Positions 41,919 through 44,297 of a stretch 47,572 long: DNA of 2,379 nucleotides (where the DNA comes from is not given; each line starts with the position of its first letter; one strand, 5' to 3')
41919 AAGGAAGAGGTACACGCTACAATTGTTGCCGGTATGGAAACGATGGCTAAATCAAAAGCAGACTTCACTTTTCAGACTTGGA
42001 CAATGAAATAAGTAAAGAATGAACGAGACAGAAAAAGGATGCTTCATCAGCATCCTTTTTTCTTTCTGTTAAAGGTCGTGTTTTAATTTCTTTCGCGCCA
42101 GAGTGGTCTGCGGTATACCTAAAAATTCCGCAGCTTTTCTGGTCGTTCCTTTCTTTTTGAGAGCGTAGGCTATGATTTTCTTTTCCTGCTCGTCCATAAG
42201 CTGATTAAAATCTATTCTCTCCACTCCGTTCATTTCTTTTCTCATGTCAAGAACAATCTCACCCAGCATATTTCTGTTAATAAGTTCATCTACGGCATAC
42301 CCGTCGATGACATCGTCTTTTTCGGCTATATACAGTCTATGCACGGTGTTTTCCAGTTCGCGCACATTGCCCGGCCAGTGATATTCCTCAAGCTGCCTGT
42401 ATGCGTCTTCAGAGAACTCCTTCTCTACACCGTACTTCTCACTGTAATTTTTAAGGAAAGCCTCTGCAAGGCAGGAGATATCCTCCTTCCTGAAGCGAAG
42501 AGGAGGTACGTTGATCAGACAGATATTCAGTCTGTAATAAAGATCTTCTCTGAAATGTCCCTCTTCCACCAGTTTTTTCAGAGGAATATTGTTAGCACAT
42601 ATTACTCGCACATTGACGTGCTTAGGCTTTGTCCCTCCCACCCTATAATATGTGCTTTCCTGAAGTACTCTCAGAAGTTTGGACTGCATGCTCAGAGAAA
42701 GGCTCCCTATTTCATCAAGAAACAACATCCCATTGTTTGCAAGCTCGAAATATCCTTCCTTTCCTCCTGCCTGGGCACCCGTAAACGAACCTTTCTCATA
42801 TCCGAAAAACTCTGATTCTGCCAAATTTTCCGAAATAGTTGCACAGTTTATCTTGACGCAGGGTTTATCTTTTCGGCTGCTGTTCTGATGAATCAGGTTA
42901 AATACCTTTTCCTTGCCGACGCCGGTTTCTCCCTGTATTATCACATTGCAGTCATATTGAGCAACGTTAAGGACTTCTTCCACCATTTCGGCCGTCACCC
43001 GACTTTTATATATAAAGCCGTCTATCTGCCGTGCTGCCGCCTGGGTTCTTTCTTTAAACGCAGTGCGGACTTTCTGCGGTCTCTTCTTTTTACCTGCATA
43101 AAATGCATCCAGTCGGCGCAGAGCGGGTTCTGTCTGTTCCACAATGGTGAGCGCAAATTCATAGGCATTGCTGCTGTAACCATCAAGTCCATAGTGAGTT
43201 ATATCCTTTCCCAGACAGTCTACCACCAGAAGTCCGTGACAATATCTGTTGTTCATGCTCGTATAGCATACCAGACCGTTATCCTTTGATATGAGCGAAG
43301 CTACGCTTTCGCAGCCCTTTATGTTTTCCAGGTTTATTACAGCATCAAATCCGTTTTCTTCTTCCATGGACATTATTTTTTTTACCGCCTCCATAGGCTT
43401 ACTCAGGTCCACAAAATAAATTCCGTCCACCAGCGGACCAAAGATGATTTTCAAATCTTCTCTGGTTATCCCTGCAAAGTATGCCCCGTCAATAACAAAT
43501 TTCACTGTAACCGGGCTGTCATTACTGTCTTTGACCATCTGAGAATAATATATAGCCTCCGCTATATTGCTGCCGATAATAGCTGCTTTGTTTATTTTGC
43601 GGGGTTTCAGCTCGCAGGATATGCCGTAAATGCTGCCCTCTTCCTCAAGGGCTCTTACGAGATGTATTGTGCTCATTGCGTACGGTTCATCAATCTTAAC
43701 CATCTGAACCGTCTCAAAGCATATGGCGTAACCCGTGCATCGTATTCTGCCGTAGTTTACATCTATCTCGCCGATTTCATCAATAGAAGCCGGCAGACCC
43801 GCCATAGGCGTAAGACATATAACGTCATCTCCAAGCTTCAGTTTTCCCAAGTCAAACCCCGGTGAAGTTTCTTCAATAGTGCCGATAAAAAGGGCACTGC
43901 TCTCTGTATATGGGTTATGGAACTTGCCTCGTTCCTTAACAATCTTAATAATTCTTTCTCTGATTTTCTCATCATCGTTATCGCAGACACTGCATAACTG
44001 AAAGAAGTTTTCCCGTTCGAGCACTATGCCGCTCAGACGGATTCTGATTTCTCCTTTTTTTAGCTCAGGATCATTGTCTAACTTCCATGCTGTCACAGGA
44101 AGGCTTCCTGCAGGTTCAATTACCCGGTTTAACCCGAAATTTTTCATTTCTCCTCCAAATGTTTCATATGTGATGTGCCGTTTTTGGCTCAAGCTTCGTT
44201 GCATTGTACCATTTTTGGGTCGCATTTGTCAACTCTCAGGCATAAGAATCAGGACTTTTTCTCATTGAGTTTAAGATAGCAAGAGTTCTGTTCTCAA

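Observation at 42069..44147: Sigma-54 activator whose sensor domain looks like a degenerate 3,5-diaminohexanoate dehydrogenase (Kdd)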

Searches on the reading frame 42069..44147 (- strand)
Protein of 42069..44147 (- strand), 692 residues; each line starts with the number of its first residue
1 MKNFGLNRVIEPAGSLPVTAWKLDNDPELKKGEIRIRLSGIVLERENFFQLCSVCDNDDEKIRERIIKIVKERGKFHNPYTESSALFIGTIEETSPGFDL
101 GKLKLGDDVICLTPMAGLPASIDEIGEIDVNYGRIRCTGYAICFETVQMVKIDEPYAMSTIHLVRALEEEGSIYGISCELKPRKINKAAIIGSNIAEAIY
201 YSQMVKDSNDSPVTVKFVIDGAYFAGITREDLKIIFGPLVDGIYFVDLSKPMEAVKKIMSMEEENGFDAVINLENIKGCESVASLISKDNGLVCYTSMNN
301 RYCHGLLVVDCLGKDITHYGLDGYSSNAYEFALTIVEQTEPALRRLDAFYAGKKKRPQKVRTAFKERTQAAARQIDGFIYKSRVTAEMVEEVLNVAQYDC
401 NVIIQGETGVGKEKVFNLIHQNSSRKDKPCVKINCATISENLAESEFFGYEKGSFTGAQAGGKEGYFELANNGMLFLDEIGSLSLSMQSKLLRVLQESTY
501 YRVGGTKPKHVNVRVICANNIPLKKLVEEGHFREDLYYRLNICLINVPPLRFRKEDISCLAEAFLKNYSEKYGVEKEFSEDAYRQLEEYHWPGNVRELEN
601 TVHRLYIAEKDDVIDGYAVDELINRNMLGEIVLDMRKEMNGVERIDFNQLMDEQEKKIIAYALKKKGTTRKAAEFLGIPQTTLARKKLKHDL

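Call 3: search_protein_families(library=pfam, proteins=[window:42069-44147:-], max_evalue=1)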
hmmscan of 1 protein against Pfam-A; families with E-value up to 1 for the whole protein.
window:42069-44147:- (692 aa): 10 families
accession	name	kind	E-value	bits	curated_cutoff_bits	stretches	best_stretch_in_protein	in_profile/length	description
PF00158.32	Sigma54_activat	-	2.2e-64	216.6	20.2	1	379-545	2-167/168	Sigma-54 interaction domain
PF25601.1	AAA_lid_14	-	6.6e-21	74.4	27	1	551-620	1-71/87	AAA+ ATPase lid domain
PF14532.12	Sigma54_activ_2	-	1e-18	68.3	25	1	381-550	3-138/138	Sigma-54 interaction domain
PF18024.7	HTH_50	-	4.3e-06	26.8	27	1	646-689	3-46/50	Helix-turn-helix domain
PF07724.20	AAA_2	-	1.3e-05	25.8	27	1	401-530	5-134/166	AAA domain (Cdc48 subfamily)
PF02954.25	HTH_8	-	0.00039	20.5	22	1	652-686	3-38/42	Bacterial regulatory protein, Fis family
PF07728.20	AAA_5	-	0.00091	19.7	22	1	401-520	1-122/139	AAA domain (dynein-related subfamily)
PF01078.27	Mg_chelatase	-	0.065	13.1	20.3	1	454-491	89-126/207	Magnesium chelatase, subunit ChlI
PF12775.13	AAA_7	-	0.088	12.8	25.8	0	395-436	29-70/181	P-loop containing dynein motor region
PF13384.12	HTH_23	-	0.17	12.2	24.6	1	652-685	3-36/50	Homeodomain-like domain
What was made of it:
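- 42288..43013 (-): Sigma-54 interaction AAA+ domain plus lid, residues 379-620: Walker A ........, GSFTGA loop, Walker B LFLDEIG. PF00158 E=2e-64 and PF25601 E=7e-21 (call 3).
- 42081..42212 (-): C-terminal Fis-type helix-turn-helix, residues 646-689. HTH_50 E=4e-6 (26.8 bits, cutoff 27) and HTH_8 E=4e-4 (call 3).
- On Bacterial enhancer-binding protein (sigma-54 activator): HTH_50 at 26.8 bits against a cutoff of 27 (E=4e-6); HTH_8 at 20.5 against 22 (call 3).
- Checked: Pfam places Sigma54_activat at residues 379-545 (E=2e-64), AAA_lid_14 at 551-620 and HTH_50/HTH_8 at 646-689 (call 3).
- The bEBP core is intact (call 3). The HTH hits fall marginally below Pfam's curated cutoffs (call 3).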

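Call 4: search_protein_families(library=ncbifam, proteins=[window:42069-44147:-], max_evalue=1)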
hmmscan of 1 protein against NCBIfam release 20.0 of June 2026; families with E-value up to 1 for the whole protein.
window:42069-44147:- (692 aa): 33 families (the best 25 are shown)
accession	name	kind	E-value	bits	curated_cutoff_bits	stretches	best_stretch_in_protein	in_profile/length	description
NF041552.1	TF_PrdR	equivalog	3.3e-98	329.5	795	1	355-686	246-572/577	sigma-54 dependent transcriptional regulator PrdR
TIGR01817.1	nifA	equivalog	2.1e-90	304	528.85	1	351-617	171-436/534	nif-specific transcriptional activator NifA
NF003451.0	PRK05022.1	equivalog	1.3e-89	301.3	476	1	322-685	141-503/512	nitric oxide reductase transcriptional regulator NorR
NF038308.1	RNA_repair_RtcR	equivalog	1.1e-83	281.9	650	1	354-684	157-505/530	RNA repair transcriptional activator RtcR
TIGR02915.1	PEP_resp_reg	equivalog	5.8e-83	279.2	502.6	1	369-684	132-436/445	PEP-CTERM-box response regulator transcription factor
TIGR02329.1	propionate_PrpR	equivalog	1.3e-80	271.5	499.2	1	329-686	179-523/526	propionate catabolism operon regulatory protein PrpR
NF050807.1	TransRegFlbDCaul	equivalog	4.9e-79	266.3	750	1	369-689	111-436/454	sigma-54-dependent transcriptional regulator FlbD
TIGR01818.1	ntrC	equivalog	6.5e-79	265.9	558.6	1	378-686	136-459/463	nitrogen regulation protein NR(I)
NF008469.0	PRK11361.1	equivalog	8.8e-79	265.3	714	1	371-686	138-450/461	acetoacetate metabolism transcriptional regulator AtoC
TIGR02974.1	phageshock_pspF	equivalog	9.9e-79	265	443.55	1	381-682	4-328/336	phage shock protein operon transcriptional activator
NF011953.0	PRK15424.1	equivalog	1.5e-77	261.5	703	1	356-686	200-530/538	propionate catabolism operon regulatory protein PrpR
NF049963.1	RespRegFlgRCampy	domain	1.6e-75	254.6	750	1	360-615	117-373/429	fla regulon two-component system response regulator FlgR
NF008085.0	PRK10820.1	equivalog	5e-70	236.6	576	1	373-687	201-507/520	transcriptional regulator TyrR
NF041906.1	V4R_TF_MobR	exception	4.6e-69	233.4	999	1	392-685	248-539/544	phenol degradation transcriptional regulator MobR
NF041946.1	LuxO_transreg_Vib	equivalog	9.9e-68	229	800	1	365-685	122-455/463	quorum-sensing sigma-54 dependent transcriptional regulator LuxO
NF052381.1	Lys_ferment_KDD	equivalog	4e-31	108.3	200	1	5-153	1-152/178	L-erythro-3,5-diaminohexanoate dehydrogenase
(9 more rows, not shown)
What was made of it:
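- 42069..44147 (-): Gene for the 692-aa sigma-54 activator (bEBP) with a Kdd-derived N-terminal sensor. Pfam and NCBIfam domain hits (calls 3, 4).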

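Call 37: find_related_loci(query=window:42069-44147:-, collection=genome_contigs, flank=6000)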
Query window:42069-44147:- (692 aa) in genome_contigs; peptide patterns used: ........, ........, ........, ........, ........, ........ (x = any residue, [..] = any of these).
71 stretches matched a pattern; 29 encode a relative of the query (tblastn E <= 1e-3); 29 distinct loci.
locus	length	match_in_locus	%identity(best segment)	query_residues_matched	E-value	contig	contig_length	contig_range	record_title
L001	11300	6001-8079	89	1-692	0e+0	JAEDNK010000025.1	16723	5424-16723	MAG: Bacillota bacterium isolate MAG290 NODE_3509_length_16723_cov_7.613871, whole genome shotgun sequence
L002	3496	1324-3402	86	1-692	0e+0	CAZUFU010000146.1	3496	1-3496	MAG TPA_asm: uncultured Oscillospiraceae bacterium isolate binchicken_co365_268 genome assembly, contig: NODE_24299_leng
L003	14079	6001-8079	86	1-692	0e+0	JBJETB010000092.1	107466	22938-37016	MAG: Anaerovoracaceae bacterium isolate PUNG01_bin.003 NODE_82_length_107466_cov_13.535671, whole genome shotgun sequenc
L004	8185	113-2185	85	3-692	0e+0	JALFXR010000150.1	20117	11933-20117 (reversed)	MAG: Bacillota bacterium isolate SUG1106 k141_209845, whole genome shotgun sequence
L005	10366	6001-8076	77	1-692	0e+0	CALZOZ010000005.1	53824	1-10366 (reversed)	MAG: uncultured Clostridia bacterium isolate SRR5240748_bin.16_metaWRAP_v1.3_MAG genome assembly, contig: ERZ9450819.139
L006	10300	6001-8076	72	2-692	0e+0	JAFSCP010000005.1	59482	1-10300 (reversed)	MAG: Bacillota bacterium isolate RGIG3020 Goat_Rectum-3__c155180, whole genome shotgun sequence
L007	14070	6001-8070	70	2-691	0e+0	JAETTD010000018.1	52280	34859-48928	MAG: Bacillota bacterium isolate S35_Bin7 scaffold_708, whole genome shotgun sequence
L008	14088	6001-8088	62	1-692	0e+0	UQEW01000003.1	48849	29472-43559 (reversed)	uncultured Clostridiales bacterium isolate UMGS207 genome assembly, contig: NODE_279_length_48849_cov_5.3117, whole geno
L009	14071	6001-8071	72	2-692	0e+0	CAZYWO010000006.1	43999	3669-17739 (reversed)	MAG TPA_asm: uncultured Oscillospiraceae bacterium isolate SRP222994_co1_241 genome assembly, contig: NODE_1461_length_4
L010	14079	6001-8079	61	1-692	0e+0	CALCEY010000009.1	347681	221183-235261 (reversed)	MAG TPA_asm: uncultured Clostridia bacterium isolate ERR318676_bin.62_CONCOCT_v1.1_MAG genome assembly, contig: ERZ17645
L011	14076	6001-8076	71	2-692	0e+0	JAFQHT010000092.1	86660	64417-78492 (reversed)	MAG: Bacillota bacterium isolate RGIG1831 Goat_Cecum-5__c360194, whole genome shotgun sequence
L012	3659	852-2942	57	1-692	0e+0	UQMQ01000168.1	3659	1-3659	uncultured Clostridiales bacterium isolate UMGS434 genome assembly, contig: NODE_13662_length_3659_cov_4.283082, whole g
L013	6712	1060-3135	54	1-692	0e+0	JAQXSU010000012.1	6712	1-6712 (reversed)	MAG: Bacillota bacterium isolate SUG1491 k141_333422, whole genome shotgun sequence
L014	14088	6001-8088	59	1-692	0e+0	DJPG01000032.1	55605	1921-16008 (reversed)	MAG TPA_asm: Firmicutes bacterium UBA6418 UBA6418_contig_6660, whole genome shotgun sequence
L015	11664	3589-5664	55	1-692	0e+0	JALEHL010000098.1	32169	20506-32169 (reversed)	MAG: Bacillota bacterium isolate SUG8 k141_10431055, whole genome shotgun sequence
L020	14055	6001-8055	44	3-692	0e+0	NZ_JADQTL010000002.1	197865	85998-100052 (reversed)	Anaerovorax sp. IOR16 IOR16contig00002, whole genome shotgun sequence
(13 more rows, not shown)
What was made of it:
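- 42069..44147 (-): About 24 full-length orthologues at 44-89% identity (call 37).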

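Call 49: search_protein_families(library=pfam, proteins=[L020:4793-5755:-, L020:4010-4726:-, L020:3521-4003:-, L020:1901-2611:+, L020:1056-1622:-, L020:8741-11575:-, L020:11692-12075:-, L020:8350-8688:+], max_evalue=0.001)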
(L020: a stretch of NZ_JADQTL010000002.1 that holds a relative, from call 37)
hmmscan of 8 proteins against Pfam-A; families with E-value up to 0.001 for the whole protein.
L020:4793-5755:- (320 aa): 1 family
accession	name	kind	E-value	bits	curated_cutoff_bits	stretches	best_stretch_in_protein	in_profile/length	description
PF00892.27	EamA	-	1.8e-40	138.8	28.2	2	166-298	2-132/135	EamA-like transporter family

L020:4010-4726:- (238 aa): 1 family
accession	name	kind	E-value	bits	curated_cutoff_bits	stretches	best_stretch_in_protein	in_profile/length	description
PF03483.22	B3_4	-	3.7e-33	115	29.3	1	70-200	2-130/174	B3/4 domain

L020:3521-4003:- (160 aa): 2 families
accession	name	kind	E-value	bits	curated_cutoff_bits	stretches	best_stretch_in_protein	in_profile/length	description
PF12900.13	Pyridox_ox_2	-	9.5e-16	58.5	27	1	18-157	2-139/140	Pyridoxamine 5'-phosphate oxidase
PF01243.27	PNPOx_N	-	9.4e-12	45.8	28.1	1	22-154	6-116/120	Pyridoxamine 5'-phosphate oxidase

L020:1901-2611:+ (236 aa): 2 families
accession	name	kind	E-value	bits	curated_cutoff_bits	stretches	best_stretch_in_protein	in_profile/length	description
PF00520.37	Ion_trans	-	7.8e-24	84.6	25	1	21-225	3-232/241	Ion transport protein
PF07885.22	Ion_trans_2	-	8.2e-16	58.1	22.5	1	156-222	6-73/79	Ion channel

L020:1056-1622:- (188 aa): 1 family
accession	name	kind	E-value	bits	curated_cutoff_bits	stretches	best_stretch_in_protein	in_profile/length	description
PF00239.26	Resolvase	-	2.7e-43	148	23.3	1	4-136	2-144/145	Resolvase, N terminal domain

L020:8741-11575:- (944 aa): 11 families
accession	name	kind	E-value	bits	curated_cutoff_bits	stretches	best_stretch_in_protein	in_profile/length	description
PF13087.12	AAA_12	-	4.2e-27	95.4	27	1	596-758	6-192/195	AAA domain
PF13086.12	AAA_11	-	1.3e-22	81.2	27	1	214-568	2-256/257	AAA domain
PF13245.12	AAA_19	-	7.8e-16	58.9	25.1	1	218-297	1-81/134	AAA domain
PF10881.14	DUF2726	-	5.5e-12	46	24.7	1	870-940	56-124/126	Protein of unknown function (DUF2726)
PF13604.12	AAA_30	-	5.7e-12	46.2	27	1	214-276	2-66/191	AAA domain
PF00580.27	UvrD-helicase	-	2.3e-09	37.8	23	1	215-561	2-250/271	UvrD/REP helicase N-terminal domain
PF01443.25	Viral_helicase1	-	2.5e-09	37.7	21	0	685-756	159-226/228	Viral superfamily 1 RNA helicase core domain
PF09848.15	SLFN-g3_helicase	-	6.4e-05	22.8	24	1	229-303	2-74/354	Schlafen group 3, DNA/RNA helicase domain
PF18741.7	MTES_1575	-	9.1e-05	22.9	38.2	1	872-928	26-80/96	REase_MTES_1575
PF20720.3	nSTAND3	-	0.00011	22.3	27.2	1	218-312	7-99/155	Novel STAND NTPase 3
PF04851.21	ResIII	-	0.00044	20.6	22.5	0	215-276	5-73/164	Type III restriction enzyme, res subunit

L020:11692-12075:- (127 aa): 6 families
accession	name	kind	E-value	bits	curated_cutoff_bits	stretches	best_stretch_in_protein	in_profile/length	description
PF01381.28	HTH_3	-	2.5e-14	53.5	23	1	8-61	2-55/55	Helix-turn-helix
PF12844.13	HTH_19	-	1.2e-13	51.1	30.2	1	6-62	3-59/64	Helix-turn-helix domain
PF13560.12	HTH_31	-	3.5e-07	30.9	27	1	3-57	2-57/64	Helix-turn-helix domain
PF07022.19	Phage_CI_repr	-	7.4e-06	26.7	22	1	18-62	15-58/65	Bacteriophage CI repressor helix-turn-helix domain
PF13443.12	HTH_26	-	0.00031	21.3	22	1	6-64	1-60/63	Cro/C1-type HTH DNA-binding domain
PF04545.22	Sigma70_r4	-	0.00073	19.4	24.1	0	7-37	12-42/50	Sigma-70, region 4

L020:8350-8688:+ (112 aa): 2 families
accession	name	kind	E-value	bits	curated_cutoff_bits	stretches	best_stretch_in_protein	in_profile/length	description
PF00893.25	Multi_Drug_Res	-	1.5e-31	109.2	23.7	1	7-99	1-93/93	Small Multidrug Resistance protein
PF00892.27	EamA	-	3.8e-05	24.4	28.2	1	14-106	40-133/135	EamA-like transporter family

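Call 76: list_cluster_members(proteins=[window:42069-44147:-, P0006, P0059, P0103])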
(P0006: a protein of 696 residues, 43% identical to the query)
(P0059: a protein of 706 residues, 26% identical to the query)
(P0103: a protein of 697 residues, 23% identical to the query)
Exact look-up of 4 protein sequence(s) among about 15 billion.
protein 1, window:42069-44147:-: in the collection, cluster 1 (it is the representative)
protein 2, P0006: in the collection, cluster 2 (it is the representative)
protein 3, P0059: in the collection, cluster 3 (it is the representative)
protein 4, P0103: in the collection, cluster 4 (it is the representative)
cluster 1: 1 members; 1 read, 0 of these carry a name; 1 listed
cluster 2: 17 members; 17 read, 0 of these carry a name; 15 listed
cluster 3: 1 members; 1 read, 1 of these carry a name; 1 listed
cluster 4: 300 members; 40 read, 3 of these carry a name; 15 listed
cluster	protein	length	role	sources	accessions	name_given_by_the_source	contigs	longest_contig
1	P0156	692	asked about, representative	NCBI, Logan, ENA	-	-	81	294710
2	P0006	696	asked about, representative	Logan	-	-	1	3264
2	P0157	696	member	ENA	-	-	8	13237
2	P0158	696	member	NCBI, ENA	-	-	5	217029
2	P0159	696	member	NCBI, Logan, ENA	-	-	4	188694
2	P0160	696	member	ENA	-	-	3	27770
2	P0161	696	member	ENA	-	-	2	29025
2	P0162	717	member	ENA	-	-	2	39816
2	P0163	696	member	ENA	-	-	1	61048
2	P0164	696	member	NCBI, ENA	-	-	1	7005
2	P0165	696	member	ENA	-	-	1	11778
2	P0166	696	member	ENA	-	-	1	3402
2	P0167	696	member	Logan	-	-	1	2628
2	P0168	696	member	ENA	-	-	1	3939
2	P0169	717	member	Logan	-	-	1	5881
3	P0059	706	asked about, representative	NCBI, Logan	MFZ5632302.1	MAG: sigma 54-interacting transcriptional regulator [Bacillota bacterium]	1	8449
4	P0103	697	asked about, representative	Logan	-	-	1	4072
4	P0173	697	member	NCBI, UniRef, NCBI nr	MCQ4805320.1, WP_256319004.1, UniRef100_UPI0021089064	sigma 54-interacting transcriptional regulator [Intestinimonas massiliensis] | sigma 54-interacting transcriptional regulator n=1 Tax=Intestinimonas massiliensis (ex ... | sigma 54-interacting transcriptional regulator [Intestinimonas massiliensis (ex Afouda et ...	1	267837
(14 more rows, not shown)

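Call 78: find_encoding_contigs(protein=P0173, flank=10000, max_places=2)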
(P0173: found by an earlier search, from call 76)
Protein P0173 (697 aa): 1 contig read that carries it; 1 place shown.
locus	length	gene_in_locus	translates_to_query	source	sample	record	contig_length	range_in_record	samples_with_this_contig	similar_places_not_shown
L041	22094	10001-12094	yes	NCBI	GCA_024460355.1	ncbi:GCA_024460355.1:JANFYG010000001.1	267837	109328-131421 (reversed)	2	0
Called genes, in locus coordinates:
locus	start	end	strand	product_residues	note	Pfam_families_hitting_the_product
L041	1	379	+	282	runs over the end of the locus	PF02737:3HCDH_N, PF03721:UDPG_MGDP_dh_N (weak), PF00725:3HCDH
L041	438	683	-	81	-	-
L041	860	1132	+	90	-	PF20124:DUF6514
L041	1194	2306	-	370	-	PF04389:Peptidase_M28, PF05343:Peptidase_M42 (faint), PF01546:Peptidase_M20, PF07687:M20_dimer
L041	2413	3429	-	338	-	-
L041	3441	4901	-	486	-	PF03062:MBOAT, PF13813:MBOAT_2 (weak)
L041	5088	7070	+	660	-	PF00990:GGDEF, PF00563:EAL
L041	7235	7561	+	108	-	PF20720:nSTAND3 (weak), PF24883:NPHP3_N (weak), PF13604:AAA_30 (weak)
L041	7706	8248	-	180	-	PF00583:Acetyltransf_1, PF13302:Acetyltransf_3, PF13523:Acetyltransf_8 (faint), PF13508:Acetyltransf_7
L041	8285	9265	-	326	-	PF00753:Lactamase_B, PF23023:Anti-Pycsar_Apyc1 (weak)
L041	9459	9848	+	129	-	PF03061:4HBT (weak)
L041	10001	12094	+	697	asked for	PF26370:KDD_N, PF00158:Sigma54_activat, PF14532:Sigma54_activ_2, PF07728:AAA_5 (weak), PF25601:AAA_lid_14, PF18024:HTH_50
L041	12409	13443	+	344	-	PF26370:KDD_N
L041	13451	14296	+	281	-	PF05853:BKACE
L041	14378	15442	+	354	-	PF03480:DctP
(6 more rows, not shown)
